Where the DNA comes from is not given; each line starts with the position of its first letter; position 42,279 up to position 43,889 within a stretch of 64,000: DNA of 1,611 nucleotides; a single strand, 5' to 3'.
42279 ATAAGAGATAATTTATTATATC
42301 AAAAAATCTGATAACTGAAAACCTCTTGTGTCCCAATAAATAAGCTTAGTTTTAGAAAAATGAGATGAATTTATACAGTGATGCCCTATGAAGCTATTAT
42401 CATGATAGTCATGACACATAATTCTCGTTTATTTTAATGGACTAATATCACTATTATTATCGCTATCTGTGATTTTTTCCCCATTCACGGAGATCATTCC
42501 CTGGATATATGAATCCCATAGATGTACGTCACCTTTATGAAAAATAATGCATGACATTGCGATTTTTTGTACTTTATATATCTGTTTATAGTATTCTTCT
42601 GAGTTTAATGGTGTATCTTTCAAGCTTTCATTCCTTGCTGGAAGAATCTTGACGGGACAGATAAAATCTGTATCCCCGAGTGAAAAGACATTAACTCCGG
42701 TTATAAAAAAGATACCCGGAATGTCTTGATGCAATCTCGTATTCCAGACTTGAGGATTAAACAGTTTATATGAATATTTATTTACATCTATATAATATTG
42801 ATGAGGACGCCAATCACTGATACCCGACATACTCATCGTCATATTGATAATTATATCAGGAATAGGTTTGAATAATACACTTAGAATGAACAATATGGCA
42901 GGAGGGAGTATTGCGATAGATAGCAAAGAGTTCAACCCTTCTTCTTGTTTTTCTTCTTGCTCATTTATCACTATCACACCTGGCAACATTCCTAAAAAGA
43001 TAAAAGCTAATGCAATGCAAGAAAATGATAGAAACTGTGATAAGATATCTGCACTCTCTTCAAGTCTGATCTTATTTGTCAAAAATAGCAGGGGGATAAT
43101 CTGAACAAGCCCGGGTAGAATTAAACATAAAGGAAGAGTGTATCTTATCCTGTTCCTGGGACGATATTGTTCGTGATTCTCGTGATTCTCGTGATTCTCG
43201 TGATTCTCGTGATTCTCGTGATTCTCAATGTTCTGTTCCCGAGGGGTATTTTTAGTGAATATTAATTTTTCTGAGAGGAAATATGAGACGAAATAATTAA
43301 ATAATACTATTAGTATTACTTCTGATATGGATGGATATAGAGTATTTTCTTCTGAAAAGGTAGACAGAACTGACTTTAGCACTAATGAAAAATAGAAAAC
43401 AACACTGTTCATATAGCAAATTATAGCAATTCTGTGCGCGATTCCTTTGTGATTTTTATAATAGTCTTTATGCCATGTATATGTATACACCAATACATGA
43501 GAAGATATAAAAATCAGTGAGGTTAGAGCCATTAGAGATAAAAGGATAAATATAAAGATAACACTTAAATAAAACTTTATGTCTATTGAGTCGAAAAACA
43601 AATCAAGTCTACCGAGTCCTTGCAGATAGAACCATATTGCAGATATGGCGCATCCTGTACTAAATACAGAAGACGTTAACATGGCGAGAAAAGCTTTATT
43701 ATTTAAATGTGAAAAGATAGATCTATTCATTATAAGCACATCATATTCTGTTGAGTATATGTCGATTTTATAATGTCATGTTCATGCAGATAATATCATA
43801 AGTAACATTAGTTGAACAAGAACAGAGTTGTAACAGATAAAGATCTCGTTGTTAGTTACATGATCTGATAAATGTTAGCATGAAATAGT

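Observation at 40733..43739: Convergent pair of unassigned proteins: TPR-like helical-repeat protein and AT-rich membrane protein with (ENH)6 loop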

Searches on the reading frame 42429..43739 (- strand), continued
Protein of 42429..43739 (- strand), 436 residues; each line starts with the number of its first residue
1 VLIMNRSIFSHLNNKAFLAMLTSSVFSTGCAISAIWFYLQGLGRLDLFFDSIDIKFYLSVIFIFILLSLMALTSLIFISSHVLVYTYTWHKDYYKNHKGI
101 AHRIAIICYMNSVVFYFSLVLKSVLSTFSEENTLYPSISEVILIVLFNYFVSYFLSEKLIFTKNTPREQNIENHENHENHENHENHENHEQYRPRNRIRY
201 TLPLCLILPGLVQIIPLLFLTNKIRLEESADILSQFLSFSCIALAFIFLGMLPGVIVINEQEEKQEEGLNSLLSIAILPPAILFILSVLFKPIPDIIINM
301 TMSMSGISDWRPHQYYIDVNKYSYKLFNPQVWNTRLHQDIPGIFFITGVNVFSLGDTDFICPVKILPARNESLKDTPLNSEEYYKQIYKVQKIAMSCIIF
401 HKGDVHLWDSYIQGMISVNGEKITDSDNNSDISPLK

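Call 58: get_annotated_region(hit=H43, flank=7000)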
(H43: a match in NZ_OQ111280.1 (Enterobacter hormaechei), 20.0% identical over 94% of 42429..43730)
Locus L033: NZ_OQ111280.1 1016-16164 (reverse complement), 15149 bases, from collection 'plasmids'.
description: Enterobacter hormaechei subsp. steigerwaltii strain NMI6234/09 plasmid p6234F, complete sequence
organism: Enterobacter hormaechei (NCBI taxid 299766)
taxonomy: Bacteria; Pseudomonadota; Gammaproteobacteria; Enterobacterales; Enterobacteriaceae; Enterobacter; Enterobacter hormaechei
host: -; source: -; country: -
typing (MOB-suite, as given by PLSDB): non-mobilizable; replicon IncFII,rep_cluster_2268; mating-pair formation MPF_T
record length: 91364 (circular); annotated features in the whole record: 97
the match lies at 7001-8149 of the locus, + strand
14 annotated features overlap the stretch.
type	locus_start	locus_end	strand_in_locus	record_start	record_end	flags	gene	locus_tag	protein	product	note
CDS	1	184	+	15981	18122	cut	-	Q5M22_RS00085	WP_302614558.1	type IV secretion system DNA-binding domain-containing protein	-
CDS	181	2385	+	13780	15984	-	mobF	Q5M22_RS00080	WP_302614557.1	MobF family relaxase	-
CDS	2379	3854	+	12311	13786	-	-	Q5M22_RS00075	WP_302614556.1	conjugative transfer relaxase/helicase TraI domain-containing protein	-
CDS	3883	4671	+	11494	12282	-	-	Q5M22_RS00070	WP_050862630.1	DsbA family protein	-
CDS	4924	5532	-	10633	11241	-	-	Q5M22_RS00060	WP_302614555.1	hypothetical protein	-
CDS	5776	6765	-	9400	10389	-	-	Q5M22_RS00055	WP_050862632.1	tyrosine-type recombinase/integrase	GO:0015074 - DNA integration [Evidence IEA]; GO:0006310 - DNA recombination [Evidence IEA]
CDS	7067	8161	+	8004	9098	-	-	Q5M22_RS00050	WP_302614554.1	hypothetical protein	-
CDS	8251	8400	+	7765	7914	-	-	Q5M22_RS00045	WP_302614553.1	hypothetical protein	-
CDS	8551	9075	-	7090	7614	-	-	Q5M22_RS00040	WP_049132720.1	hypothetical protein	-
CDS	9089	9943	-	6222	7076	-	-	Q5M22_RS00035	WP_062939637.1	WYL domain-containing protein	-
CDS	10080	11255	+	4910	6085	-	-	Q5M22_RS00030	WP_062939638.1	hypothetical protein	-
CDS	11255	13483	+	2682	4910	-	-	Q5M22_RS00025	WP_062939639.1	Mov34/MPN/PAD-1 family protein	-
CDS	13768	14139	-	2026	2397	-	-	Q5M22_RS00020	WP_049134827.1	hypothetical protein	-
CDS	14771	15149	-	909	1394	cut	-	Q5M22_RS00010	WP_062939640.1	GNAT family N-acetyltransferase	-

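Call 59: get_annotated_region(hit=H33, flank=7000)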
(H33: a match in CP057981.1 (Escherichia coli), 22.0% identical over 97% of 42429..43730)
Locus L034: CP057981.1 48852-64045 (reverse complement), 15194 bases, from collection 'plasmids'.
description: Escherichia coli strain RHB06-C20 plasmid pRHB06-C20_2, complete sequence
organism: Escherichia coli (NCBI taxid 562)
taxonomy: Bacteria; Pseudomonadota; Gammaproteobacteria; Enterobacterales; Enterobacteriaceae; Escherichia; Escherichia coli
host: -; source: culture,Pooled sheep faecal samples collected from floor of farm; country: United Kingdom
typing (MOB-suite, as given by PLSDB): conjugative; replicon IncFIA,IncFIC; relaxase MOBF; mating-pair formation MPF_F
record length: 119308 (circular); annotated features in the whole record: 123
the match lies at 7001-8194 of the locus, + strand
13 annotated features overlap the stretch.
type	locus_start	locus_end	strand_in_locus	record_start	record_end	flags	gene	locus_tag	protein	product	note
CDS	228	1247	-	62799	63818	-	-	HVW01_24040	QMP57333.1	IS110 family transposase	-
CDS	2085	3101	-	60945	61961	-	-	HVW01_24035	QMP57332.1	IS110 family transposase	-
CDS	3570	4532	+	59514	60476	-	parM/stbA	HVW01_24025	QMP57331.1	plasmid segregation protein ParM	-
CDS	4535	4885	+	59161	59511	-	-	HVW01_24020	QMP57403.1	plasmid partitioning/stability family protein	-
CDS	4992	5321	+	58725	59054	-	-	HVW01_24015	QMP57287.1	hypothetical protein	-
CDS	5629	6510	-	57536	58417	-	-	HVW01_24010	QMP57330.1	hypothetical protein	-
CDS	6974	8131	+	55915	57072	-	-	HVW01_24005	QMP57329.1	hypothetical protein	-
CDS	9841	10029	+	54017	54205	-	-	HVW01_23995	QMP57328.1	hypothetical protein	-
CDS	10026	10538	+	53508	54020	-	-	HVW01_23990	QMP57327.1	hypothetical protein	-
CDS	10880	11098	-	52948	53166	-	-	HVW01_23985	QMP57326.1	hypothetical protein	-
CDS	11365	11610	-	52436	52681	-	-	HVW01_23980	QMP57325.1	hypothetical protein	-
CDS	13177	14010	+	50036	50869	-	-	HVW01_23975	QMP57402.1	calcium sensor EFh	-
CDS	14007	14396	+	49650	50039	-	-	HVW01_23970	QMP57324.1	DUF1311 domain-containing protein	-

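Call 60: list_cluster_members(proteins=[P0016, window:42429-43730:-, window:40742-41800:+, window:40772-41800:+, P0031])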
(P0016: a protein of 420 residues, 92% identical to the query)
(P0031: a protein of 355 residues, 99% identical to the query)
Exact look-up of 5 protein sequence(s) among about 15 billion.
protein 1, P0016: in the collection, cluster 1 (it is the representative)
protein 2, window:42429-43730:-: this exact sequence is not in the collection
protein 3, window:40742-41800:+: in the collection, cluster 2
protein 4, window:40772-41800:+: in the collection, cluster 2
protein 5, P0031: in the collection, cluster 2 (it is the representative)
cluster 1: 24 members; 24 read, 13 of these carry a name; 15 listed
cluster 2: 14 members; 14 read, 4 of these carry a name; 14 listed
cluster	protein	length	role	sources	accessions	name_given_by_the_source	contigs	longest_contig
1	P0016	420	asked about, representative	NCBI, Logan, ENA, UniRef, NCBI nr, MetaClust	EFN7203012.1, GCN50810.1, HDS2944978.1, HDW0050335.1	TPA: hypothetical protein RW282_004697 [Escherichia coli] | hypothetical protein n=1 Tax=Escherichia coli TaxID=562 RepID=UPI0005A5FF82 | hypothetical protein [Escherichia coli]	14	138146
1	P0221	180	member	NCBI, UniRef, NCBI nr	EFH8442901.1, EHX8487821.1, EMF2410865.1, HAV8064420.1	hypothetical protein [Escherichia coli] | hypothetical protein n=1 Tax=Escherichia coli TaxID=562 RepID=UPI0013A6D441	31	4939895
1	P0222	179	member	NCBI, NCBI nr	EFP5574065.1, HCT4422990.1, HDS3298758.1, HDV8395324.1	TPA: hypothetical protein ACWZTT_004289 [Escherichia coli] | hypothetical protein [Escherichia coli]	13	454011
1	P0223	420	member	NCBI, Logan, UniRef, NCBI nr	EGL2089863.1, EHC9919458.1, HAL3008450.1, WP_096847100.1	hypothetical protein JR485_001525 [Escherichia coli] | hypothetical protein n=1 Tax=Escherichia coli TaxID=562 RepID=UPI000BDEE012 | hypothetical protein [Escherichia coli]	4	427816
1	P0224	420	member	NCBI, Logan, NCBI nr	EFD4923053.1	hypothetical protein F2O79_22760 [Escherichia coli] | hypothetical protein [Escherichia coli]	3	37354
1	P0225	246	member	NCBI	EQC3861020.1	hypothetical protein ACY4UV_004299, partial [Escherichia coli]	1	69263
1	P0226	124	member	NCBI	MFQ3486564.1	hypothetical protein P9374_22765, partial [Escherichia coli]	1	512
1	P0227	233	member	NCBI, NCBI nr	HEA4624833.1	TPA: hypothetical protein RW191_005173, partial [Escherichia coli] | hypothetical protein [Escherichia coli]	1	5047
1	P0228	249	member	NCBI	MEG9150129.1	hypothetical protein VXN93_15130, partial [Escherichia coli]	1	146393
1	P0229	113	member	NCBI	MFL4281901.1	hypothetical protein P9316_22670, partial [Escherichia coli]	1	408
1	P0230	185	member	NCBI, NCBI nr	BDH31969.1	hypothetical protein TRECRb50_07850 [Escherichia coli]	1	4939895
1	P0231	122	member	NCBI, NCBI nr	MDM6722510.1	hypothetical protein QUG22_24220, partial [Escherichia coli] | hypothetical protein [Escherichia coli]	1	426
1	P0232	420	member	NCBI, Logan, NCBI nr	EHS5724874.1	hypothetical protein KV860_004296 [Escherichia coli] | hypothetical protein [Escherichia coli]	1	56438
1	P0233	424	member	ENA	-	-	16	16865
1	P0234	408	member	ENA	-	-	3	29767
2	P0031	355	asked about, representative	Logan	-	-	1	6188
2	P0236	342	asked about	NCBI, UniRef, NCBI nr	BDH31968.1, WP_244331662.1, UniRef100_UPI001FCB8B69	hypothetical protein TRECRb50_07840 [Escherichia coli] | tetratricopeptide repeat protein n=1 Tax=Escherichia coli TaxID=562 RepID=UPI001FCB8B69 | tetratricopeptide repeat protein [Escherichia coli]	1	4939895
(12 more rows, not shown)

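Call 62: find_encoding_contigs(protein=P0221, flank=6000, max_places=8)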
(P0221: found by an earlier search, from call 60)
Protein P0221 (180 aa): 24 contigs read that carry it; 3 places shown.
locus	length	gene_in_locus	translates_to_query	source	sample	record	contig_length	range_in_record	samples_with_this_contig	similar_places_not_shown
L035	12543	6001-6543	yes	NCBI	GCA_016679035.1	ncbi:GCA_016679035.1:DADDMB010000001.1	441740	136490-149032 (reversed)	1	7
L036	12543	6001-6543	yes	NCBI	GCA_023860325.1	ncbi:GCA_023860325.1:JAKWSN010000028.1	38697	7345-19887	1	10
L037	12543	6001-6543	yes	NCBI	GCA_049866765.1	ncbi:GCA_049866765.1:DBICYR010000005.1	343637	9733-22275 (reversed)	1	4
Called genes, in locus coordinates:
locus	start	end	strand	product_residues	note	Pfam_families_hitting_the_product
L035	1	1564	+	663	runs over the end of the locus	PF00456:Transketolase_N, PF13292:DXP_synthase_N (faint), PF00676:E1_dh (faint), PF02779:Transket_pyr, PF22613:Transketolase_C_1, PF02780:Transketolase_C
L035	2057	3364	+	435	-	PF00158:Sigma54_activat, PF00004:AAA (weak), PF07728:AAA_5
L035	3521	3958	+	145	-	PF00874:PRD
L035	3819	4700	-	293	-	PF13276:HTH_21, PF00665:rve, PF13683:rve_3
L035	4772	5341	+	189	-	PF01385:OrfB_IS605, PF07282:Cas12f1-like_TNB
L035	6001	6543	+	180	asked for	-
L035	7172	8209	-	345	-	PF12895:ANAPC3 (faint)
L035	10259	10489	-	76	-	-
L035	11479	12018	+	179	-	PF08279:HTH_11 (faint), PF13412:HTH_24, PF00294:PfkB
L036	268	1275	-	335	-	PF04166:PdxA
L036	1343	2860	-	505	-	PF08666:SAF, PF04295:GD_AH_second, PF20629:GD_AH_C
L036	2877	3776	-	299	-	PF00701:DHDPS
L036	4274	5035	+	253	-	PF09339:HTH_IclR, PF01614:IclR_C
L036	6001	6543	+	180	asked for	-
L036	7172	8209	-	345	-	PF12895:ANAPC3 (faint)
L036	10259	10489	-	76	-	-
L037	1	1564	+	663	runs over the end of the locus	PF00456:Transketolase_N, PF13292:DXP_synthase_N (faint), PF00676:E1_dh (faint), PF02779:Transket_pyr, PF22613:Transketolase_C_1, PF02780:Transketolase_C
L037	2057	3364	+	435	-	PF00158:Sigma54_activat, PF00004:AAA (weak), PF07728:AAA_5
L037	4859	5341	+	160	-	PF01385:OrfB_IS605, PF07282:Cas12f1-like_TNB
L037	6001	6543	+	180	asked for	-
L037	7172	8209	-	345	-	PF12895:ANAPC3 (faint)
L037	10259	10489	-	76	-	-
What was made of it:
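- Adjacency of the two genes is kept in the E. coli lineage in two different left-flank contexts (L036 against L035/L037, call 62).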

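Call 93: search_dna_similar(query=P0020, collection=plasmids, mode=protein, max_evalue=0.001, max_rows=40, rows=spread)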
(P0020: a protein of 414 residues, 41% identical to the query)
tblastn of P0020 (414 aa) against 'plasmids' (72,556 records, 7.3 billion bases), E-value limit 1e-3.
Records with a match: 1268; places in all: 1272; records where one place covers at least 80% of the query: 1123.
Best place of each record, by identity: <60% 1268.
By first word of the organism name: Escherichia 1088; Enterobacter 81; Klebsiella 47; Salmonella 23; Pantoea 10; Shigella 7; Cronobacter 4; Citrobacter 4; uncultured 2; Vibrio 1; and 1 more.
By predicted mobility (MOB-suite, as given by PLSDB): conjugative 963; mobilizable 162; non-mobilizable 143.
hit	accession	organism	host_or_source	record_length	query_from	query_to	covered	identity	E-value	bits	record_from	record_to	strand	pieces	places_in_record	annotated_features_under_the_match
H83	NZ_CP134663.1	Escherichia coli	Larus michahellis,bacteria,cloaca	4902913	1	414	100%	44.0%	7e-98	327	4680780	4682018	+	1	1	none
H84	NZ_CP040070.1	Escherichia coli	Larus sp.,pure culture,feces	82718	11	389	92%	25.7%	4e-13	79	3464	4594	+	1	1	hypothetical protein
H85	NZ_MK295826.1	Escherichia coli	Homo sapiens,blood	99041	11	389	92%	25.7%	4e-13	79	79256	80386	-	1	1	hypothetical protein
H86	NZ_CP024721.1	Escherichia coli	Bos mutus,whole organism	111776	11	389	92%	25.7%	4e-13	79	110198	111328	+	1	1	hypothetical protein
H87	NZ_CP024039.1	Klebsiella pneumoniae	Homo sapiens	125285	11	389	92%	25.7%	4e-13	79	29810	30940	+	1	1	hypothetical protein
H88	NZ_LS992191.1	Escherichia coli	-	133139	11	389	92%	25.7%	4e-13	79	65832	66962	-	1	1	hypothetical protein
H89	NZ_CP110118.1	Escherichia coli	Sewage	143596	11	389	92%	25.7%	4e-13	79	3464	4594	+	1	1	hypothetical protein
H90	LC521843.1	Escherichia coli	Homo sapiens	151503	11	389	92%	25.7%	4e-13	79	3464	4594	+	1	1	none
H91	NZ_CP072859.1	Escherichia coli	Homo sapiens,Genome assembly,Stool ...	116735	11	389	92%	25.7%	6e-13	79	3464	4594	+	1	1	hypothetical protein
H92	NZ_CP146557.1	Escherichia coli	Hospital Wastewater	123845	11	389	92%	25.0%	9e-13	78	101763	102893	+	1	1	hypothetical protein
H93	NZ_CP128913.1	Escherichia coli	Homo sapiens,feces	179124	11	389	90%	25.3%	2e-10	91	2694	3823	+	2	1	hypothetical protein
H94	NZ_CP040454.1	Escherichia coli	Homo sapiens,culture,urinary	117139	11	389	92%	24.9%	3e-15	86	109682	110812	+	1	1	hypothetical protein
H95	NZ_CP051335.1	Salmonella enterica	bovine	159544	11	389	92%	24.9%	3e-15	86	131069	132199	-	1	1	hypothetical protein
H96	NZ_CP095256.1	Klebsiella pneumoniae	Homo,sputum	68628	11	389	92%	24.9%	4e-15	85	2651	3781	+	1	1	hypothetical protein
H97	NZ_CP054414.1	Escherichia coli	Homo sapiens,whole organism,rectal swab ...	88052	11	389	92%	24.9%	4e-15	85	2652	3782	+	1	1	hypothetical protein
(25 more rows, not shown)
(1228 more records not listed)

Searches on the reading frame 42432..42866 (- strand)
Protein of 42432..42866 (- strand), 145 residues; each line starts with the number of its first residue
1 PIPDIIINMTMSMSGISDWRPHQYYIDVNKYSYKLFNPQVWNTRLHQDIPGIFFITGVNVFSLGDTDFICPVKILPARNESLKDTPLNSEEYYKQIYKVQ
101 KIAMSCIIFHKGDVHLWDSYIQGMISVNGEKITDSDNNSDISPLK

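Call 70: search_solved_structures(query=A4, max_evalue=10)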
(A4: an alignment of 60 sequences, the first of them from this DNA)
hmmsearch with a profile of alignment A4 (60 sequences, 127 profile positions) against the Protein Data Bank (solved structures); distinct sequences matched with E-value up to 10: 0.

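Call 75: predict_structure(alignment_id=A4)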
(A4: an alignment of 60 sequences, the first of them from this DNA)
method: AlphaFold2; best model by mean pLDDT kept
length: 145 residues; sequences in the alignment: 60
mean_pLDDT: 88.0   pTM: 0.76
mean pLDDT of the five models: 88.0, 88.0, 86.9, 86.5, 86.1
residues with pLDDT >= 90: 95; 70-90: 32; 50-70: 18; < 50: 0
segments of 3 or more residues with pLDDT < 50: none
pLDDT, mean of each block of 10 residues (from residue 1): 79 88 97 96 93 97 96 96 87 94 97 94 71 57 67
secondary structure, 60 per line:
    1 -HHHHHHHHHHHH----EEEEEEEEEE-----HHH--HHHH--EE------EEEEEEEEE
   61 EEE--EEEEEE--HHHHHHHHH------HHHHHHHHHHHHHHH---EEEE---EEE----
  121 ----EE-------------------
elements in order: H2-13 E18-27 H38-41 E52-63 E66-71 H74-82 H89-103 E107-110 E114-116
